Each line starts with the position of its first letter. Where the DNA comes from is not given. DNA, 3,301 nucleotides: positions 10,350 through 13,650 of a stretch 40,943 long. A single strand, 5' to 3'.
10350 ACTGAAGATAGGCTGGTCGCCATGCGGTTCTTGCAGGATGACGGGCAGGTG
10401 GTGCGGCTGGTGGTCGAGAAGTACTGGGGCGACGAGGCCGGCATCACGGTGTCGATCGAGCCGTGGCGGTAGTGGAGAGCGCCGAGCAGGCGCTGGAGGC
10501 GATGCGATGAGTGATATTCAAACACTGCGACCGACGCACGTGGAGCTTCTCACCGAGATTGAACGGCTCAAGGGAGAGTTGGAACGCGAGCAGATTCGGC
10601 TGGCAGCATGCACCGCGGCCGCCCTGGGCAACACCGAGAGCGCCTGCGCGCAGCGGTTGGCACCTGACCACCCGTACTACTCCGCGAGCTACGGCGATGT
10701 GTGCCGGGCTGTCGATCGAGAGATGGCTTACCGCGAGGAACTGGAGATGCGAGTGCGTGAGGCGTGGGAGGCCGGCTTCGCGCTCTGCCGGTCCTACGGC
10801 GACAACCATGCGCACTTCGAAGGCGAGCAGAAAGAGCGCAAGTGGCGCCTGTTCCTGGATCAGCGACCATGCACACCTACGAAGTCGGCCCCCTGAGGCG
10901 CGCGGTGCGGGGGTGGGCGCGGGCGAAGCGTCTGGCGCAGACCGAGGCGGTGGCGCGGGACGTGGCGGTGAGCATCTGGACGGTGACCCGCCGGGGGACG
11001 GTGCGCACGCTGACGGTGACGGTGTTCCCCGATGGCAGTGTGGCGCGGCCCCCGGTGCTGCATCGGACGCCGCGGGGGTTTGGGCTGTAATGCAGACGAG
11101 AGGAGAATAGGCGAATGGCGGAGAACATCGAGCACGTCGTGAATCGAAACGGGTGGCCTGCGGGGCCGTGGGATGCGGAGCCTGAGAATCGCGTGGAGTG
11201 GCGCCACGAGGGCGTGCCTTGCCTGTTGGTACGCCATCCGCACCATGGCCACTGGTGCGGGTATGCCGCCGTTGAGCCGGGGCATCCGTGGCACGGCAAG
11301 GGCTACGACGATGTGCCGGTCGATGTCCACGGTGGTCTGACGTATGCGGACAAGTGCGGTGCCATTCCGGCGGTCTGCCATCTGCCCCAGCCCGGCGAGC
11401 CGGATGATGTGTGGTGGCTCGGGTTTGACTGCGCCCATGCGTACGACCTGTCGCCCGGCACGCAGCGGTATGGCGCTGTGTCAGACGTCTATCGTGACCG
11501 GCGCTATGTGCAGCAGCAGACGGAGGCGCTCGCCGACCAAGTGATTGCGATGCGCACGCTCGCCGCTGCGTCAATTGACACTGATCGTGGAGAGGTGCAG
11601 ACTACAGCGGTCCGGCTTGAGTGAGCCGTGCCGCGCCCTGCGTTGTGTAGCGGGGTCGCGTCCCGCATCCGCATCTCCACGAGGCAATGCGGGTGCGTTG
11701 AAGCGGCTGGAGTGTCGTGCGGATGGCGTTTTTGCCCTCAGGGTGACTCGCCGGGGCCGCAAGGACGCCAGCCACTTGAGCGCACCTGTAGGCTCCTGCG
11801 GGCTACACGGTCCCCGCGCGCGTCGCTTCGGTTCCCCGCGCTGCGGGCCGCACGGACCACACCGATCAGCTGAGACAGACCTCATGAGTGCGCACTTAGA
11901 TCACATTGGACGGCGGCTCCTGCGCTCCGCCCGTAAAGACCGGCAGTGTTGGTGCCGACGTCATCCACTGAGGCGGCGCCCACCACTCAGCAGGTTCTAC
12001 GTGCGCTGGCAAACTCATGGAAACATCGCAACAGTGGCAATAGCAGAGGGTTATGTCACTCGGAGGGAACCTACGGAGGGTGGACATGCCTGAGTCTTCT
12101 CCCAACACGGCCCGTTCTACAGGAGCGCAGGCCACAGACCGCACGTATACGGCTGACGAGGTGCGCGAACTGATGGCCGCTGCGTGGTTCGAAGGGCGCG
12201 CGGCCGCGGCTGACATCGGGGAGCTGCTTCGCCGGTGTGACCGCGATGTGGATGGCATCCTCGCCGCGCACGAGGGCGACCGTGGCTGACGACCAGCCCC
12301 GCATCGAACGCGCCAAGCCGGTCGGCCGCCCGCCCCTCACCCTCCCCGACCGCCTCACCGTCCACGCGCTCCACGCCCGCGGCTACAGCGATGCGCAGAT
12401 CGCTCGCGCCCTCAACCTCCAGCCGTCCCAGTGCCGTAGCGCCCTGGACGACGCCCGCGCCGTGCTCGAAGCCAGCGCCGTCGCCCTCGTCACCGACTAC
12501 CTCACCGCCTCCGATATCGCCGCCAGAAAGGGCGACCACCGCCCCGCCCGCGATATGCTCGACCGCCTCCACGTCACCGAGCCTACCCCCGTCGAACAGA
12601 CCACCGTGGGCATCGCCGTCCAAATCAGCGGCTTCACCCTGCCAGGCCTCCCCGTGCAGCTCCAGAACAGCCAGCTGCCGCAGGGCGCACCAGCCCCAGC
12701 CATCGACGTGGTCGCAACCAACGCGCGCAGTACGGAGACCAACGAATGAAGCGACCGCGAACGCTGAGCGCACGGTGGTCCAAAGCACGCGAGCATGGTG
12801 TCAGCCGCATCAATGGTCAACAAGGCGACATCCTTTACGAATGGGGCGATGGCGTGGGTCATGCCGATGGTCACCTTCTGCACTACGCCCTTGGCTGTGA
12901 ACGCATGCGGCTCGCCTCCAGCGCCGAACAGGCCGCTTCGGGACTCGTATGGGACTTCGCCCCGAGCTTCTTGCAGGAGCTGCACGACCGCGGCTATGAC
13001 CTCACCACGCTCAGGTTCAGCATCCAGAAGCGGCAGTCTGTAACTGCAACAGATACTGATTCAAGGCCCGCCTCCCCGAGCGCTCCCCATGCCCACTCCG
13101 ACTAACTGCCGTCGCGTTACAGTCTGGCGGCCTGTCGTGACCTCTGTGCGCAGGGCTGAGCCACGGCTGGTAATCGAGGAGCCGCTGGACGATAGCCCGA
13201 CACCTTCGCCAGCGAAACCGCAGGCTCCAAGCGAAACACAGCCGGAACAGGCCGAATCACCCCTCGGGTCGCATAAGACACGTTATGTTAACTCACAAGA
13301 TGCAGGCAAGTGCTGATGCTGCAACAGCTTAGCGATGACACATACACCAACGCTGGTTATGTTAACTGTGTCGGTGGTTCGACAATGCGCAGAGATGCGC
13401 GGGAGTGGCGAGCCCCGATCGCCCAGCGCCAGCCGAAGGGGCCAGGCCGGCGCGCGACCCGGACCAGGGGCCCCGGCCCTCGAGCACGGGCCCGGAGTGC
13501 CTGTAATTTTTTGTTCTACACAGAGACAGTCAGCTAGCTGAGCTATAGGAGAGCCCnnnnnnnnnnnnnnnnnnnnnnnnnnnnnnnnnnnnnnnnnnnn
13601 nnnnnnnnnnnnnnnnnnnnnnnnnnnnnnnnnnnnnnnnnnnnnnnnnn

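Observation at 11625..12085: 461-bp ORF-poor gap at the early/late boundary with mutually exclusive helices and a T-run: candidate regulatory RNA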

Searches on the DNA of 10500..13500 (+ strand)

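Call 4: search_dna_similar(query=window:10500-13500:+, collection=phages, mode=near, max_rows=30)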
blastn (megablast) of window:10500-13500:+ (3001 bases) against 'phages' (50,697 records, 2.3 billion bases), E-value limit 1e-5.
No match.

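Call 11: search_dna_similar(query=window:11000-12800:+, collection=phages, mode=distant, max_rows=30)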
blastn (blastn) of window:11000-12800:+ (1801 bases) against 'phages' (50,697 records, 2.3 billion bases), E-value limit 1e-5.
No match.

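Call 18: search_rna_families(source=window, start=11500, end=12150, threshold=evalue, max_evalue=10, show_alignments=3)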
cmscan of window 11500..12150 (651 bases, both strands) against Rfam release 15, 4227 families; matches with E-value up to 10: 2.
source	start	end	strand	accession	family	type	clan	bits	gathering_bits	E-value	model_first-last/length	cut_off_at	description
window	11913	11954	+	RF04175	mir-1260b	Gene; miRNA;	-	15.5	81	5.1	1-108/108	no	mir-1260b microRNA precursor family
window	11797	11884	-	RF02828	Scr3920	Gene; sRNA;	-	12.9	88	7.3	1-125/125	no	Streptomyces RNA 3920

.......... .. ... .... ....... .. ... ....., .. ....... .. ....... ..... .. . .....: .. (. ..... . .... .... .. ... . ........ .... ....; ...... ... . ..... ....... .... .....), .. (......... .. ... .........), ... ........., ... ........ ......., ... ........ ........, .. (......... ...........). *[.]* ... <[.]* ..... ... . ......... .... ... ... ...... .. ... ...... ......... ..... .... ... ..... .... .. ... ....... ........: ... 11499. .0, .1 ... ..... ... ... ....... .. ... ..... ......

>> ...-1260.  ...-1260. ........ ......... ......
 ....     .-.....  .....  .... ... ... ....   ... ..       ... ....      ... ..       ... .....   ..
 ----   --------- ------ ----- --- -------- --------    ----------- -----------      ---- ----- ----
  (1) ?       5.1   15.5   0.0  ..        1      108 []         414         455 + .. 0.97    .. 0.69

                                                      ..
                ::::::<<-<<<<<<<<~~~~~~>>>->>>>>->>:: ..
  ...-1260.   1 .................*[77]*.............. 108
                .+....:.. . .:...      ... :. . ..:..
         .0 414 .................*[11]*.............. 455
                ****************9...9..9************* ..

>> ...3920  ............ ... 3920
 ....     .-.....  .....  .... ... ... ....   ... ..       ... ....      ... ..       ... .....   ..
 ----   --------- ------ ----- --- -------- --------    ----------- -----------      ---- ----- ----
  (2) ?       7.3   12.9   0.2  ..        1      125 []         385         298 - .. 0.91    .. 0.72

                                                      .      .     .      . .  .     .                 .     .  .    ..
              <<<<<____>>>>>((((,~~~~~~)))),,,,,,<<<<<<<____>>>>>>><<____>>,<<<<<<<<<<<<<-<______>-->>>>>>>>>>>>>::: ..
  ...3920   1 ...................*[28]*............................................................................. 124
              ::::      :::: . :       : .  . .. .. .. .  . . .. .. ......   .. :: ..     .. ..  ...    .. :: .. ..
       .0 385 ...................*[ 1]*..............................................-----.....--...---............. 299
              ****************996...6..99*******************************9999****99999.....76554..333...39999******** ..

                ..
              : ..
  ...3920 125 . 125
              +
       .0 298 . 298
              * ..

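Call 99: search_rna_families(sources=[L043, L044, L046, L047, L048, L052, L054, L041], threshold=evalue, max_evalue=5)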
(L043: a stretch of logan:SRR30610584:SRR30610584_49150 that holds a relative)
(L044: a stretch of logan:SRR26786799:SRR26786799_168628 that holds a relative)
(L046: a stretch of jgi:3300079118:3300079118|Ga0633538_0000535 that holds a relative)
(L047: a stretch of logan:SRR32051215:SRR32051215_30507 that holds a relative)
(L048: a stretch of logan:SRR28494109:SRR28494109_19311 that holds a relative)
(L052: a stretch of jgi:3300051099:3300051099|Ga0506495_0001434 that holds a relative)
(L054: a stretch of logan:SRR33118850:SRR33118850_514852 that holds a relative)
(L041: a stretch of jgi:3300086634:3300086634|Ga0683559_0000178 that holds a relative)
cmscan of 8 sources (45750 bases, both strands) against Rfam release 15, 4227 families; matches with E-value up to 5: 2.
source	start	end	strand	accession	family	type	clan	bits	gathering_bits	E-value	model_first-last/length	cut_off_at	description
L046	2385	2465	+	RF02463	Ms_AS-1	Gene; sRNA;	-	22.2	37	3.6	1-98/98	no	Mycobacterium sRNA Ms_AS-1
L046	217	276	-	RF02136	HTT-AS1_3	Gene; lncRNA;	-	21.8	70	5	1-60/60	no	HTT antisense RNA 1 conserved region 3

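Call 105: search_dna_similar(query=window:11604-11700:+, collection=phages, mode=distant, max_evalue=1, max_rows=15)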
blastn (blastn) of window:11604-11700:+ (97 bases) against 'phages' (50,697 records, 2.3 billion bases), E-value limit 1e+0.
Records with a match: 2; places in all: 2; records where one place covers at least 80% of the query: 0.
Best place of each record, by identity: 60-80% 2.
By first word of the organism name: Xanthomonas 2.
By host as written in the record: Xanthomonas hortorum pv. vitians CFBP8643 1; Xanthomonas hortorum pv. vitians CFBP8638 (=LM16734) 1.
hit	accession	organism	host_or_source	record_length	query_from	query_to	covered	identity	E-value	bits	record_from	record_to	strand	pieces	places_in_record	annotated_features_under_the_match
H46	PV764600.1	Xanthomonas phage PhiXhv-18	Xanthomonas hortorum pv. vitians ...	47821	15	59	46%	78.7%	9e-1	38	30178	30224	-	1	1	baseplate protein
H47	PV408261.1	Xanthomonas phage PhiXhv-1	Xanthomonas hortorum pv. vitians ...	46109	15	59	46%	78.7%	9e-1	38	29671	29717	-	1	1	baseplate wedge protein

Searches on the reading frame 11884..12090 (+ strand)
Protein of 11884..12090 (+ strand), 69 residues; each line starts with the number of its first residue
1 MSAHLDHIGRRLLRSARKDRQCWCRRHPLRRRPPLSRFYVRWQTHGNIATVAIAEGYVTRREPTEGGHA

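Call 28: search_protein_families(library=phrogs, proteins=[window:11884-12090:+], max_evalue=0.01)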
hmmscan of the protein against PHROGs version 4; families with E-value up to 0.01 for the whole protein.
window:11884-12090:+ (69 aa): 0 families

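Call 29: search_protein_families(library=pfam, proteins=[window:11884-12090:+], max_evalue=0.01)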
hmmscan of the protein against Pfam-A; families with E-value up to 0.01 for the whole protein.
window:11884-12090:+ (69 aa): 0 families

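Call 100: search_protein_families(library=pfam, proteins=[window:11884-12090:+], max_evalue=0.1)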
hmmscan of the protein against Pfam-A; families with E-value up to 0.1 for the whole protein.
window:11884-12090:+ (69 aa): 0 families

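Call 101: find_homologous_proteins(query=window:11884-12090:+, max_evalue=0.01)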
Query window:11884-12090:+: no candidate shares three 5-residue words with the query. No homologue found.

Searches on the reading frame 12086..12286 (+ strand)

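Call 28: search_protein_families(library=phrogs, proteins=[window:12086-12286:+], max_evalue=0.01)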
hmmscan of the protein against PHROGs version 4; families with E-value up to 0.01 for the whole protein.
window:12086-12286:+ (67 aa): 1 family
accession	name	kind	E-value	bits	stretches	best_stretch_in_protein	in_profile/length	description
phrog_20928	-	unknown function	0.00014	22.8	1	19-63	2-46/51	-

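Call 29: search_protein_families(library=pfam, proteins=[window:12086-12286:+], max_evalue=0.01)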
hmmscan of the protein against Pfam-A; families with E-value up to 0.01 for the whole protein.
window:12086-12286:+ (67 aa): 0 families

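Call 100: search_protein_families(library=pfam, proteins=[window:12086-12286:+], max_evalue=0.1)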
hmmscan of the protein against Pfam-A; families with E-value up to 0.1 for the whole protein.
window:12086-12286:+ (67 aa): 0 families
